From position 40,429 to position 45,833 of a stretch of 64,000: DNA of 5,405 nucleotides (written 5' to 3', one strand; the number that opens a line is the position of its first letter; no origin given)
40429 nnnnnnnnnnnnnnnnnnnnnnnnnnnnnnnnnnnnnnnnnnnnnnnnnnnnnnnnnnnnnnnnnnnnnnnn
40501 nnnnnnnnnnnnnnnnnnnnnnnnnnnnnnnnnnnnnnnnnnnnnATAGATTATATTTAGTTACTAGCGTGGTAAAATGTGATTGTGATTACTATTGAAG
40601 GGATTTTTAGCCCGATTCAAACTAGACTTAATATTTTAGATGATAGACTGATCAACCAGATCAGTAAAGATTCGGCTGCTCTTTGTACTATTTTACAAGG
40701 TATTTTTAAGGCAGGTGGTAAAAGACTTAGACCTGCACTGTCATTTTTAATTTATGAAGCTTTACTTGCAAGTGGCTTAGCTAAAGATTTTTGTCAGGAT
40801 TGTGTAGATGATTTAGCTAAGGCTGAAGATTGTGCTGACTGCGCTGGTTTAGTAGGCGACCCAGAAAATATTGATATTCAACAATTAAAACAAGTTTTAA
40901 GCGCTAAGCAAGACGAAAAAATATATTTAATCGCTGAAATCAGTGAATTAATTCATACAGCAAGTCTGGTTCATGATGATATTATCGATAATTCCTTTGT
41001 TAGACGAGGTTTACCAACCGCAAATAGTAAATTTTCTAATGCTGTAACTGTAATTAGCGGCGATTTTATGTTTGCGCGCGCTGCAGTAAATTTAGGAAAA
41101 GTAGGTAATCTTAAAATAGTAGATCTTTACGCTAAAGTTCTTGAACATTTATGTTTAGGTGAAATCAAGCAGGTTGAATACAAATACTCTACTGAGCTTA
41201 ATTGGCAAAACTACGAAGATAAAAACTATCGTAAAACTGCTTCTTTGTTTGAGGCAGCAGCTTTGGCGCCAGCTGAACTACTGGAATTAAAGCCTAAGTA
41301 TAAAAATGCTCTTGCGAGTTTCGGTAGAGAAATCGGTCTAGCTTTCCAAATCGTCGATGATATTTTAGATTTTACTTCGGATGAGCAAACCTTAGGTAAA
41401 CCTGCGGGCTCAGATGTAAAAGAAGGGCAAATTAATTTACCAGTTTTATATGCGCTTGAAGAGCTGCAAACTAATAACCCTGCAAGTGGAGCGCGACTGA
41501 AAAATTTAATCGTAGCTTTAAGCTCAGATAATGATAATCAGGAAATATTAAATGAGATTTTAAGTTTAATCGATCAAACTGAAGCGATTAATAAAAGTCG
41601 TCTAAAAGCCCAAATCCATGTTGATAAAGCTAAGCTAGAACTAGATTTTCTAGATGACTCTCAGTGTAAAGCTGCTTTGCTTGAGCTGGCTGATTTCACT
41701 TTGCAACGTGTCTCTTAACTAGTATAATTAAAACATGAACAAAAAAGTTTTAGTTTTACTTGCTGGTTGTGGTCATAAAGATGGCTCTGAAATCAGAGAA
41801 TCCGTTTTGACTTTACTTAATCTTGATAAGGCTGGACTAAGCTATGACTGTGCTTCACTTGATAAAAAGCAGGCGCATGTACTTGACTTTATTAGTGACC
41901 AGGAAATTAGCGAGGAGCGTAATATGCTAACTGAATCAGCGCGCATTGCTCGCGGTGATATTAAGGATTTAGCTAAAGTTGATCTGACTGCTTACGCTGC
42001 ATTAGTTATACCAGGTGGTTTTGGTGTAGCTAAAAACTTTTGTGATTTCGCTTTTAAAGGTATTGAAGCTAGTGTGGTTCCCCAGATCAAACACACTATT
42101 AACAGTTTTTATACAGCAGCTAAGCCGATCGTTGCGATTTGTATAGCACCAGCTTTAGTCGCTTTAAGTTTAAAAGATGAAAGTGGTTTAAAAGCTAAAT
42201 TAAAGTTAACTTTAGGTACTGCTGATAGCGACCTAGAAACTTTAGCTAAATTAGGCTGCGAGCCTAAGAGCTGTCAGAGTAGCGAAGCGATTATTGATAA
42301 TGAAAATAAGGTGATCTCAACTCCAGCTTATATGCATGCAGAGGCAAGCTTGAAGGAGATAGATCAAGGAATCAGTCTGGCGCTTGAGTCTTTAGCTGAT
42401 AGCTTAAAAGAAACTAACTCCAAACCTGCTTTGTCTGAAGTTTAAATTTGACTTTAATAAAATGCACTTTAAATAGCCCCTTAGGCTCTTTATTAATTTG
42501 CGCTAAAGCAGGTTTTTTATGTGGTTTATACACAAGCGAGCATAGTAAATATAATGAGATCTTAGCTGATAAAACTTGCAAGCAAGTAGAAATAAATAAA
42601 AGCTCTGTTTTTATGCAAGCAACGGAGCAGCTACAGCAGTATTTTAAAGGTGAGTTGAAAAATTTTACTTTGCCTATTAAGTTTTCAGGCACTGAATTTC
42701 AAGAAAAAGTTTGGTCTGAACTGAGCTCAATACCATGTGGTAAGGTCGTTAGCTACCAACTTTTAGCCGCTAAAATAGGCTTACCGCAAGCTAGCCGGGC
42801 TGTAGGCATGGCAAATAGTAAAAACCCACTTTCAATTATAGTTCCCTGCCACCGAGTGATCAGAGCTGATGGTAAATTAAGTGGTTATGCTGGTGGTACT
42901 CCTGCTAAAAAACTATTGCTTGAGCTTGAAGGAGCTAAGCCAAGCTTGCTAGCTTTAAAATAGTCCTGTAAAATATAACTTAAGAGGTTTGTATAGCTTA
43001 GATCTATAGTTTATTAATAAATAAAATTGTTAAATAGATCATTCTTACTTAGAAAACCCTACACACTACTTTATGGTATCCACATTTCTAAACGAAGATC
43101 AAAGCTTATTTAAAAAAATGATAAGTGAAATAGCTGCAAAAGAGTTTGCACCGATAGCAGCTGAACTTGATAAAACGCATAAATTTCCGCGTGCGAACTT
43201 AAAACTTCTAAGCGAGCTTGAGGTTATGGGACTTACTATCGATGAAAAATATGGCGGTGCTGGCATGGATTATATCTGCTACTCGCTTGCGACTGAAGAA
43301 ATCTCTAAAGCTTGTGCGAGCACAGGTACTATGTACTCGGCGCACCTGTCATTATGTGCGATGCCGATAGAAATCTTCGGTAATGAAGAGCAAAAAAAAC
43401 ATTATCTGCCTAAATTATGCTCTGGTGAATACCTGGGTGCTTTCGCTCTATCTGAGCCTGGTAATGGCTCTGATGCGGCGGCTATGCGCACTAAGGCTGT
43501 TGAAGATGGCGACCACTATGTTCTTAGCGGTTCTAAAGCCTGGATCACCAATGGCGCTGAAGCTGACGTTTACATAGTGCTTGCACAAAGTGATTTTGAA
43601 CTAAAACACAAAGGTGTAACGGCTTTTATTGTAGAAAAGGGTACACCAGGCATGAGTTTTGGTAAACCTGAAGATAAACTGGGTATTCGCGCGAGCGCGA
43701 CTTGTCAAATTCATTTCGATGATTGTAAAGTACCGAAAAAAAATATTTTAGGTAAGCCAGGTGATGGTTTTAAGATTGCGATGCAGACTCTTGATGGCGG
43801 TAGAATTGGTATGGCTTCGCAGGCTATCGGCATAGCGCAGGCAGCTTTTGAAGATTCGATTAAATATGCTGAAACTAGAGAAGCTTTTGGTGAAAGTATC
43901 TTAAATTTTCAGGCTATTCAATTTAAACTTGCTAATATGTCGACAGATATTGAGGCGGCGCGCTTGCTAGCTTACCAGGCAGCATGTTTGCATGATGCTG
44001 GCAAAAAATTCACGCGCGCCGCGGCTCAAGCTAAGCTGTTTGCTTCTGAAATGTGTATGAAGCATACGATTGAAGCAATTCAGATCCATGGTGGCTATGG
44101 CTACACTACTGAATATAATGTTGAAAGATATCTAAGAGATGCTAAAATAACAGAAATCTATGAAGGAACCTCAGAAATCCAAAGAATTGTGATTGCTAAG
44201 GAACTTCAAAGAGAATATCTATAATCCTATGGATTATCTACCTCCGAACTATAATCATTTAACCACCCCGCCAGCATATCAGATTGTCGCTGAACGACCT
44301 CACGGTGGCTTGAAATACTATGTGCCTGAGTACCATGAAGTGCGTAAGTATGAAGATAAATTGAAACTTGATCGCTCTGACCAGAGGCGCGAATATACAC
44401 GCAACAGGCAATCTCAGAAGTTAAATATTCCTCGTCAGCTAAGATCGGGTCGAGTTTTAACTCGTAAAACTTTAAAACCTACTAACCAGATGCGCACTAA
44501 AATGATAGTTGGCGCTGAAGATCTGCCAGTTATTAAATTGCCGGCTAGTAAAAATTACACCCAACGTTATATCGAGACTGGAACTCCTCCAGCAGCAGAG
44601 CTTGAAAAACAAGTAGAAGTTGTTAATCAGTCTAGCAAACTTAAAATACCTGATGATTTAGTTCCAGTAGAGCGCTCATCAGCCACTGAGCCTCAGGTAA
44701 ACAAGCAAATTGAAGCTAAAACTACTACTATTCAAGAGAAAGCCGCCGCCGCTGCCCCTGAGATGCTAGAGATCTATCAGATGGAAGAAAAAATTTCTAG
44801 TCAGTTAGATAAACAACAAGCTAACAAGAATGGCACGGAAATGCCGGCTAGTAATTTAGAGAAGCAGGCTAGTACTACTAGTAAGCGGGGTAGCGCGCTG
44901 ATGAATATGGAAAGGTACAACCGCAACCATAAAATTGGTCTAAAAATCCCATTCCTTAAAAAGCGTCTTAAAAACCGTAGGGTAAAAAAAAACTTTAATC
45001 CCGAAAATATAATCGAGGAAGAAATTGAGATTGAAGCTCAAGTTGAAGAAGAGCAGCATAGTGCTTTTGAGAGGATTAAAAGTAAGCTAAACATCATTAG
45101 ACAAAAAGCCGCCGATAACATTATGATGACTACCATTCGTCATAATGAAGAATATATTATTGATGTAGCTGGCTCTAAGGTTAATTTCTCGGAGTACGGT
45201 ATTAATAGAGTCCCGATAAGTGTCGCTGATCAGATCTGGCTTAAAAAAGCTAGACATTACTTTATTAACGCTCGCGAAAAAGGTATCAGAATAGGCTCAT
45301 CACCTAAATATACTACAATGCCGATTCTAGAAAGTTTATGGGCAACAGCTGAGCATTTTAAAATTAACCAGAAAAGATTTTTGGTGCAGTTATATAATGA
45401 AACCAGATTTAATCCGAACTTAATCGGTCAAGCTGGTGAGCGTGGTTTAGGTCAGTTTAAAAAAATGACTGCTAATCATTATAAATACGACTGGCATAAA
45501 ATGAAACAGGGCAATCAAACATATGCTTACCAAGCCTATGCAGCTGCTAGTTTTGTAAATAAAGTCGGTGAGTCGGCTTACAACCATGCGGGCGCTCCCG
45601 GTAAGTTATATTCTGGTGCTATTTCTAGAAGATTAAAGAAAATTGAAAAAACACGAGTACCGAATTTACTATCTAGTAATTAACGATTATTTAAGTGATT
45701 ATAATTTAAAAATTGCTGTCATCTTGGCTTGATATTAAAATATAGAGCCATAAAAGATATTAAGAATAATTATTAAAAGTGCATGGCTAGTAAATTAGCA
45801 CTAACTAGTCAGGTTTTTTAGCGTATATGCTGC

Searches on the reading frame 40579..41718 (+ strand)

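Call 47: search_protein_families(library=pfam, proteins=[window:40579-41718:+], max_evalue=0.001)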
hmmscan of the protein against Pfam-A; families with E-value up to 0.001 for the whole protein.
window:40579-41718:+ (379 aa): 1 family
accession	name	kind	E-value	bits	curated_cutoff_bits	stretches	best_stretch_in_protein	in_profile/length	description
PF00348.22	polyprenyl_synt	-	1.1e-64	218.5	27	1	105-319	29-243/251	Polyprenyl synthetase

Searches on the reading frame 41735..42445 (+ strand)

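Call 47: search_protein_families(library=pfam, proteins=[window:41735-42445:+], max_evalue=0.001)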
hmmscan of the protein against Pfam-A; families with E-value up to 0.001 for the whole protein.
window:41735-42445:+ (236 aa): 1 family
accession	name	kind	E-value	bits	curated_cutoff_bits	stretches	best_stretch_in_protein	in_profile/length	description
PF01965.30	DJ-1_PfpI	-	1.8e-06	28.3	26.6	1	4-142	2-107/165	DJ-1/PfpI family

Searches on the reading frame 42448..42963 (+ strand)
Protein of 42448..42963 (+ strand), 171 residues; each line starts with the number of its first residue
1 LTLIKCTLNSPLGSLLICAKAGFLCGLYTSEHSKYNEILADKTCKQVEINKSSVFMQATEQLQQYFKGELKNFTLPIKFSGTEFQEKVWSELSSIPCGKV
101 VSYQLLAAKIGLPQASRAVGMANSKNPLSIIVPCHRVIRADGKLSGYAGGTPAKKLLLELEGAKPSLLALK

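Call 47: search_protein_families(library=pfam, proteins=[window:42448-42963:+], max_evalue=0.001)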
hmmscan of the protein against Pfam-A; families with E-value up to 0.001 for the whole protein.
window:42448-42963:+ (171 aa): 2 families
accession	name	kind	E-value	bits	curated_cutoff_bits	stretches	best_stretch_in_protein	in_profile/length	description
PF01035.26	DNA_binding_1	-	2.3e-33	114.3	27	1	83-163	1-81/81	6-O-methylguanine DNA methyltransferase, DNA binding domain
PF02870.21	Methyltransf_1N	-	8.4e-09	36.3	21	1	7-78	5-70/71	6-O-methylguanine DNA methyltransferase, ribonuclease-like domain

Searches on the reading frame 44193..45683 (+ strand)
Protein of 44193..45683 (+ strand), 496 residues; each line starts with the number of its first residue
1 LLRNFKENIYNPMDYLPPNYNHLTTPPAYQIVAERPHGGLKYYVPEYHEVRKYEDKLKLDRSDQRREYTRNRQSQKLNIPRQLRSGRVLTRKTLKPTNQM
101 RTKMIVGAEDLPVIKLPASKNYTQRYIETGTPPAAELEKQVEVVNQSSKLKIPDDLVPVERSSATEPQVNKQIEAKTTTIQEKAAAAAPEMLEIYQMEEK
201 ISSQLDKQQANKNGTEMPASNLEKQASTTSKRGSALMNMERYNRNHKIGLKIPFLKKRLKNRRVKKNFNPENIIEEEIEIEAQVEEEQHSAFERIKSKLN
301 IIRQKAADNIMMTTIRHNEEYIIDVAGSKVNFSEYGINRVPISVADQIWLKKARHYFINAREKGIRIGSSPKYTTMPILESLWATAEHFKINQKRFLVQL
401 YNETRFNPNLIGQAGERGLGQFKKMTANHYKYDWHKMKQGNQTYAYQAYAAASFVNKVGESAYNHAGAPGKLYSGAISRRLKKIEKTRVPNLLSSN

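Call 3: search_protein_families(library=pfam, proteins=[window:44193-45683:+], max_evalue=1)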
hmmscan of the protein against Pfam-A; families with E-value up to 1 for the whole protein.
window:44193-45683:+ (496 aa): 2 families
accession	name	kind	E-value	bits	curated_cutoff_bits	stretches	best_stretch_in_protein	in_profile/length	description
PF01464.25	SLT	-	0.0012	18.8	21.3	1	389-435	10-56/117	Transglycosylase SLT domain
PF11488.14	Lge1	-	0.025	15.2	25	1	183-227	12-54/71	Transcriptional regulatory protein LGE1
